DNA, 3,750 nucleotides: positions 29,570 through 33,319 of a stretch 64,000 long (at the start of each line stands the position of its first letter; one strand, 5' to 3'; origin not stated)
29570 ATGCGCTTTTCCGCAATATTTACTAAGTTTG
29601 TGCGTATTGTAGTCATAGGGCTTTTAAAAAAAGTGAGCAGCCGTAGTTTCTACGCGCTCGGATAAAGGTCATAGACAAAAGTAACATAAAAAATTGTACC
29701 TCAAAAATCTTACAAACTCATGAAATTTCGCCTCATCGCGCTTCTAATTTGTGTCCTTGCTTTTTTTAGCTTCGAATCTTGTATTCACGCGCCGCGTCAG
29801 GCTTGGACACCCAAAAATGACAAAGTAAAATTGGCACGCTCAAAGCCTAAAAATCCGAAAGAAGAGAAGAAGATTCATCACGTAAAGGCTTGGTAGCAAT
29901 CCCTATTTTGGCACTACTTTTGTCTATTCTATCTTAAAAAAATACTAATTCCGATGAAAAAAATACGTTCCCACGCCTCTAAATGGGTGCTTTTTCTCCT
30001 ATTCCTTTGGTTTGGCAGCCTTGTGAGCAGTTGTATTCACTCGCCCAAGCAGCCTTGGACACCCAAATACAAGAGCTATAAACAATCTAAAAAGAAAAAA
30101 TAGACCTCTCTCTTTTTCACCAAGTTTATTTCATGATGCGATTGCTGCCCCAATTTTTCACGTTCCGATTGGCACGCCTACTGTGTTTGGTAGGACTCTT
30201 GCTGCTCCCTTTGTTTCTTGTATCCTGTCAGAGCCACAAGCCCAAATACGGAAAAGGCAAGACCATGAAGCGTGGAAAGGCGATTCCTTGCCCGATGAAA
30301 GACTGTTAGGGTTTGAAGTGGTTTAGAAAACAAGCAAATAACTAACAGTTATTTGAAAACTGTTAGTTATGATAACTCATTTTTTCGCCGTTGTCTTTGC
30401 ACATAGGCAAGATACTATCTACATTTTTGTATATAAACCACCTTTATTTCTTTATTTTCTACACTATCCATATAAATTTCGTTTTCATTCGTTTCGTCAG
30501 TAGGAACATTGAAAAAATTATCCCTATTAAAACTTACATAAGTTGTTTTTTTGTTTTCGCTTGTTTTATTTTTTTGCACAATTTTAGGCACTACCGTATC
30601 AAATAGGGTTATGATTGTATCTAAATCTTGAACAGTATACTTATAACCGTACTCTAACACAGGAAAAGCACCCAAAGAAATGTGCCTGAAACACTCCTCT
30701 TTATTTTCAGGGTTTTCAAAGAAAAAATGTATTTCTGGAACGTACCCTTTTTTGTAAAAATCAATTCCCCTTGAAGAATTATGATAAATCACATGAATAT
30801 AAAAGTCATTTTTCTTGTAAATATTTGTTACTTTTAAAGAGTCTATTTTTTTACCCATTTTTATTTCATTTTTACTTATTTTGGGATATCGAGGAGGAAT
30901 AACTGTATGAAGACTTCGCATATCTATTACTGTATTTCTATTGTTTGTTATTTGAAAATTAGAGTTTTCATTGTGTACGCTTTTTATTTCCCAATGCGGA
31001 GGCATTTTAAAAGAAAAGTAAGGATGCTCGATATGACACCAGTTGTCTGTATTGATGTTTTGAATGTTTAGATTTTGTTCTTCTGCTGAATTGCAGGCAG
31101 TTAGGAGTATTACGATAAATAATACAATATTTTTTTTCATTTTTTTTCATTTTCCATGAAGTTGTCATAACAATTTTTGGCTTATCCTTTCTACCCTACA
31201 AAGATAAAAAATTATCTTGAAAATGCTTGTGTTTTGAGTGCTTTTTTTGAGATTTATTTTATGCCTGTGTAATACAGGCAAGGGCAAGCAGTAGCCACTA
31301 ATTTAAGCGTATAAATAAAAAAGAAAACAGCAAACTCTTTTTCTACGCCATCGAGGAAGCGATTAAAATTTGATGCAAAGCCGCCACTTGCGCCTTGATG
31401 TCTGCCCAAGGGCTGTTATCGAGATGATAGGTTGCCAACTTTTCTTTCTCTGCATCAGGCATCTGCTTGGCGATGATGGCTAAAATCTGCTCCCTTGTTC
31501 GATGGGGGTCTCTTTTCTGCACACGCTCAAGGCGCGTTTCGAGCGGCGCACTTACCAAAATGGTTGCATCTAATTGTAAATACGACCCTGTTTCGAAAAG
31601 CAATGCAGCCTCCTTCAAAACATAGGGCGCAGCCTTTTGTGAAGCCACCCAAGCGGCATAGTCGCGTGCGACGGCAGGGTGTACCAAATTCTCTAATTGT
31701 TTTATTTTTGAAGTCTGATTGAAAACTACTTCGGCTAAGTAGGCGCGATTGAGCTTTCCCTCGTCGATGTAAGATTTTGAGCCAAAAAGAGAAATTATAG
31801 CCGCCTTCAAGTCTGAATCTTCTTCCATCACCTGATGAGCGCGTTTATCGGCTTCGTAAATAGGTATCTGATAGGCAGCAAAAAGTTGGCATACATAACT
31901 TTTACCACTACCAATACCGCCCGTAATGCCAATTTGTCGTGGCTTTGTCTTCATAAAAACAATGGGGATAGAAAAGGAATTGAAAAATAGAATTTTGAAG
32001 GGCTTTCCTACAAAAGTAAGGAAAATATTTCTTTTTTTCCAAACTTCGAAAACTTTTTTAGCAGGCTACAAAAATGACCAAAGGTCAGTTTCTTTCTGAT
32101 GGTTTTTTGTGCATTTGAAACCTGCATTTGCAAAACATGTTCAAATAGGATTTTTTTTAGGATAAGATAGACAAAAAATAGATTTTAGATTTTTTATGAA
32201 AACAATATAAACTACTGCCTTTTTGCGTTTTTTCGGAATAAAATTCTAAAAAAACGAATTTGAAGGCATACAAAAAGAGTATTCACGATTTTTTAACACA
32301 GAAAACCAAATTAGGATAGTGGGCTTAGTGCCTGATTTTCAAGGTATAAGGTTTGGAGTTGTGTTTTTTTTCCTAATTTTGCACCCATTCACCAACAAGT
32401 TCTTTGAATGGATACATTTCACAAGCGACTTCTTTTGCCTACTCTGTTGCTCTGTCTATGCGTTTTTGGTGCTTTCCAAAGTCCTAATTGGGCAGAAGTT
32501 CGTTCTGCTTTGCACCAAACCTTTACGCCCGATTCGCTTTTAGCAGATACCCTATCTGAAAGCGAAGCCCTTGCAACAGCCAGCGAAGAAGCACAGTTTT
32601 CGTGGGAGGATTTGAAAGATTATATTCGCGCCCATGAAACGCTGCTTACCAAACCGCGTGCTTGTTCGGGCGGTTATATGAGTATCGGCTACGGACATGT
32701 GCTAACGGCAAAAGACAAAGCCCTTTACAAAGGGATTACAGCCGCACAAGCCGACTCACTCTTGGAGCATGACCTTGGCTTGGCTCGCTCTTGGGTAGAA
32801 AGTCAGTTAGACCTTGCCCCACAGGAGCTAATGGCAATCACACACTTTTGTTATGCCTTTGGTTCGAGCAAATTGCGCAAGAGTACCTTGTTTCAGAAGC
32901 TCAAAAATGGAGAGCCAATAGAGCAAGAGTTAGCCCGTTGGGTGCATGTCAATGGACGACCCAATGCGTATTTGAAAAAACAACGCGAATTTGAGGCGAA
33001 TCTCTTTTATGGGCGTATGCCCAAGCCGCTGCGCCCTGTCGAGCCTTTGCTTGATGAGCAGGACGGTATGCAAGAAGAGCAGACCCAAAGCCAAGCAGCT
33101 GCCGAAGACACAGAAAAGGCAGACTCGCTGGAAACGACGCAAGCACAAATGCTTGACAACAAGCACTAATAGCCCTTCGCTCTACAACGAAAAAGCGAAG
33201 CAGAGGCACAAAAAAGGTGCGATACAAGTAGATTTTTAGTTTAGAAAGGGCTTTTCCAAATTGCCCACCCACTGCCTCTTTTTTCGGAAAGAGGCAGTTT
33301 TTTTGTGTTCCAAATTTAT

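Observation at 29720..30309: Tandem array of three paralogous mini-lipoprotein genes missed by the 60-aa ORF cut-off; the first carries a frameshift in a T7 tract.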

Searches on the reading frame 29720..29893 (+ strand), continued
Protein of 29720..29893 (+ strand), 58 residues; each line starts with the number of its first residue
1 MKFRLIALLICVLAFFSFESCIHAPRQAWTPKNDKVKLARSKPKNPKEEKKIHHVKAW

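Call 52: find_encoding_contigs(protein=P0048, flank=4000, max_places=2)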
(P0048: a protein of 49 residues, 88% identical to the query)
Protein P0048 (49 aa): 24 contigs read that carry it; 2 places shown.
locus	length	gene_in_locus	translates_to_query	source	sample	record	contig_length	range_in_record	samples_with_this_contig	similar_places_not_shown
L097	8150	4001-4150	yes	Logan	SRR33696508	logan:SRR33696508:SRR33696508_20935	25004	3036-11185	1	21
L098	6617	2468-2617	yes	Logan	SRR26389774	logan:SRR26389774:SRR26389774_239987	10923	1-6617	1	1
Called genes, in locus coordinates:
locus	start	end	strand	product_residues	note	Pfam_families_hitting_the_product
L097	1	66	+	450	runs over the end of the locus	PF00171:Aldedh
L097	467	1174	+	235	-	PF13568:OMP_b-brl_2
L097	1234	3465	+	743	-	-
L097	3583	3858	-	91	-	-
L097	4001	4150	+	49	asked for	-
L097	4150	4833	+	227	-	PF02224:Cytidylate_kin, PF13189:Cytidylate_kin2 (faint)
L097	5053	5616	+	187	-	PF04367:DUF502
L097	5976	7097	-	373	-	PF11138:DUF2911, PF13428:TPR_14 (faint), PF07719:TPR_2 (faint)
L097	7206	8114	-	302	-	PF00781:DAGK_cat, PF19279:YegS_C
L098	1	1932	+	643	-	?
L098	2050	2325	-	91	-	-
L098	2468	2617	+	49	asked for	-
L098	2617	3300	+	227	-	PF02224:Cytidylate_kin, PF13189:Cytidylate_kin2 (faint)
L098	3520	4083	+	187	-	PF04367:DUF502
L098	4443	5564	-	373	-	PF11138:DUF2911, PF13428:TPR_14 (faint), PF07719:TPR_2 (faint)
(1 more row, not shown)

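Call 72: predict_structure(alignment_id=A5)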
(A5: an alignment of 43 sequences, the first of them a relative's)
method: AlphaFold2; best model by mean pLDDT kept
length: 58 residues; sequences in the alignment: 43
mean_pLDDT: 69.9   pTM: 0.34
mean pLDDT of the five models: 69.9, 67.4, 66.0, 65.3, 60.8
residues with pLDDT >= 90: 5; 70-90: 18; 50-70: 34; < 50: 1
segments of 3 or more residues with pLDDT < 50: none
pLDDT, mean of each block of 10 residues (from residue 1): 63 86 85 60 61 64
secondary structure, 60 per line:
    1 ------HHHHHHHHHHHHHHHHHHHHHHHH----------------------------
elements in order: H7-30

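Call 73: search_protein_families(library=phrogs, proteins=[P0002, P0003, P0001], max_evalue=1)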
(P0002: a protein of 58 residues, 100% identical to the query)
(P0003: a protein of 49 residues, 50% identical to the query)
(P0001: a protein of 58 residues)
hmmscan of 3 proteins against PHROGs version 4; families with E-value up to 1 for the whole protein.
P0002 (58 aa): 0 families

P0003 (49 aa): 1 family
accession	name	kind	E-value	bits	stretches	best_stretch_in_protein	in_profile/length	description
phrog_31592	-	unknown function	0.11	12.3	1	3-30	207-234/378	-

P0001 (58 aa): 0 families

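Call 74: search_protein_families(library=pfam, alignment_id=A5, max_evalue=1)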
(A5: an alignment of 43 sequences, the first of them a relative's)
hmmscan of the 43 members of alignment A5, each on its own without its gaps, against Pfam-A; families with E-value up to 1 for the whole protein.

A. member 1, P0001 (58 aa): 0 families

B. families by the number of members that match (of 43 scanned): 18 families
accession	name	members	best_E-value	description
PF08139.17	LPAM_1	4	0.0001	Prokaryotic membrane lipoprotein lipid attachment site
PF20101.4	DUF6491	4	0.022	Family of unknown function (DUF6491)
PF09716.15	ETRAMP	2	0.038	Malarial early transcribed membrane protein (ETRAMP)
PF24871.1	Piezo_TM1-24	2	0.048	Piezo TM1-24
PF09973.14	DUF2208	2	0.076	Predicted membrane protein (DUF2208)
PF01342.26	SAND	1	0.021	SAND domain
PF16951.10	MaAIMP_sms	1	0.031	Putative methionine and alanine importer, small subunit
PF23535.1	Microp_apicomplexa_21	1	0.041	Apicomplexa microprotein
PF02699.20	YajC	1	0.066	Preprotein translocase subunit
PF13928.11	Flocculin_t3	1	0.075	Flocculin type 3 repeat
PF05324.18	Sperm_Ag_HE2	1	0.12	Sperm antigen HE2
PF05814.16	Ac76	1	0.13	Orf76 (Ac76)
PF16339.10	DUF4969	1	0.15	Domain of unknown function (DUF4969)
PF04277.18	OAD_gamma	1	0.18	Oxaloacetate decarboxylase, gamma chain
PF20205.3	DUF6567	1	0.23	Family of unknown function (DUF6567)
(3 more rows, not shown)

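Call 76: find_related_loci(query=A5, collection=metagenome_contigs, flank=3000)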
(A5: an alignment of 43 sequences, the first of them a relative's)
Query A5 (58 aa) in metagenome_contigs; peptide patterns used: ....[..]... (x = any residue, [..] = any of these).
96 stretches matched a pattern; 38 encode a relative of the query (tblastn E <= 1e-3); 38 distinct loci.
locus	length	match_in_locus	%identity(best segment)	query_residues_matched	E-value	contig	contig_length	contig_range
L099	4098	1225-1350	46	13-58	2e-7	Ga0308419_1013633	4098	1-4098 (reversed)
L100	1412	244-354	53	23-58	8e-7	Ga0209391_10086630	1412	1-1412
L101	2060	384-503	48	13-58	6e-7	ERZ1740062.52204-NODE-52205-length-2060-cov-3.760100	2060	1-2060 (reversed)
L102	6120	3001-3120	48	13-58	6e-7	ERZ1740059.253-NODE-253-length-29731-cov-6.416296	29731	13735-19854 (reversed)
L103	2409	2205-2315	53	23-58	8e-7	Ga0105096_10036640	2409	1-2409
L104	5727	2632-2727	53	27-58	9e-7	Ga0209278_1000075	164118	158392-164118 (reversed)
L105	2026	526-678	43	5-58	2e-6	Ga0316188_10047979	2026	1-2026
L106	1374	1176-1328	43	5-58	2e-6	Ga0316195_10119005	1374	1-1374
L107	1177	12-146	50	14-58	3e-6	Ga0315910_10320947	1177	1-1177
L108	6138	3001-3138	38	12-58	2e-6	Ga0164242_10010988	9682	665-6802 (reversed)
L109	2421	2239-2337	57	22-58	2e-6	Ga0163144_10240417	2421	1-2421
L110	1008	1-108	54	24-58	5e-6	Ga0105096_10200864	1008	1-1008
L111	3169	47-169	49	12-58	4e-6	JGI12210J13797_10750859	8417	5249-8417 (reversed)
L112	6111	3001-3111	48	19-58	8e-6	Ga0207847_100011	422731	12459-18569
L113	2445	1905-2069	36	9-58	2e-5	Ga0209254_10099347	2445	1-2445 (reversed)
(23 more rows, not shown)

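Call 88: predict_structure(alignment_id=A6)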
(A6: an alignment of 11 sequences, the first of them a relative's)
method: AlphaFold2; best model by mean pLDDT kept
length: 58 residues; sequences in the alignment: 11
mean_pLDDT: 69.6   pTM: 0.32
mean pLDDT of the five models: 69.6, 67.3, 67.1, 65.3, 63.2
residues with pLDDT >= 90: 7; 70-90: 16; 50-70: 35; < 50: 0
segments of 3 or more residues with pLDDT < 50: none
pLDDT, mean of each block of 10 residues (from residue 1): 85 82 72 59 59 59
secondary structure, 60 per line:
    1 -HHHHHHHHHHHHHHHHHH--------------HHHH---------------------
elements in order: H2-19 H34-37

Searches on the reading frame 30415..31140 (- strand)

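Call 5: search_protein_families(library=pfam, proteins=[window:30415-31140:-], max_evalue=1)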
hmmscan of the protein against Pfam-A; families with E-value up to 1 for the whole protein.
window:30415-31140:- (241 aa): 0 families

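Call 27: search_protein_families(library=ncbifam, proteins=[window:30415-31140:-], max_evalue=1)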
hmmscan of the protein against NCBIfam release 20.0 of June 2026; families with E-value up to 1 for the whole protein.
window:30415-31140:- (241 aa): 2 families
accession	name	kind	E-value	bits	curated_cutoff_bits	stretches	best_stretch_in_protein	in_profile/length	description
NF058647.1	lipo_LytA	equivalog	0.078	13.2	110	1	1-63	1-69/107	acidic lipoprotein LytA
NF047408.1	SA0632_fam_LP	equivalog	0.14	11.8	70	1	1-25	1-28/68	SA0632 family lipoprotein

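Call 73: search_protein_families(library=phrogs, proteins=[window:30415-31140:-], max_evalue=1)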
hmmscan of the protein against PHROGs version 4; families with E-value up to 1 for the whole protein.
window:30415-31140:- (241 aa): 4 families
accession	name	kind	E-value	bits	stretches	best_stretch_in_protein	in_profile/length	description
phrog_1119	-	moron, auxiliary metabolic gene and host takeover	0.052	15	1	1-23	1-23/78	Cor superinfection exclusion protein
phrog_6360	-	unknown function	0.12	13.5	0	2-28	3-27/122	-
phrog_902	-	unknown function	0.14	13.5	1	1-26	9-34/118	-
phrog_6073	-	lysis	0.19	13.1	1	1-22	2-23/67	Rz-like spanin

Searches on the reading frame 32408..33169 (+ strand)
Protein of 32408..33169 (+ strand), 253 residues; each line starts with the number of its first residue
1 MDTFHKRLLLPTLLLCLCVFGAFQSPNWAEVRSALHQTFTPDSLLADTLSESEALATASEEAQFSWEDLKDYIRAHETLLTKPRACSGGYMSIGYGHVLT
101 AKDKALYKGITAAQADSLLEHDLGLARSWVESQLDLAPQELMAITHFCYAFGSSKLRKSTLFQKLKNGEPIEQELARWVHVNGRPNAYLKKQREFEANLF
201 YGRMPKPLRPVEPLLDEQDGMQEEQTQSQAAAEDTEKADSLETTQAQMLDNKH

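Call 73: search_protein_families(library=phrogs, proteins=[window:32408-33169:+], max_evalue=1)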
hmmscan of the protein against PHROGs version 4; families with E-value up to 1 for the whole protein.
window:32408-33169:+ (253 aa): 7 families
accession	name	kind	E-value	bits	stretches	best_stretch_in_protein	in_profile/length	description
phrog_7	-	lysis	5e-23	82.1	1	57-214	547-709/873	endolysin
phrog_33083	-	lysis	5.3e-06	26.4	1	71-201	9-141/456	endolysin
phrog_7910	-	lysis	0.00034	22.1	1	138-198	26-89/96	endolysin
phrog_13211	-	tail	0.00041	19.5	1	86-124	767-804/887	baseplate hub subunit and tail lysozyme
phrog_28234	-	lysis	0.00065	19.9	1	84-206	92-225/372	endolysin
phrog_10457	-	lysis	0.0022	19.1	1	111-200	4-93/95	endolysin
phrog_15410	-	unknown function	0.005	16.9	1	87-127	191-234/311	-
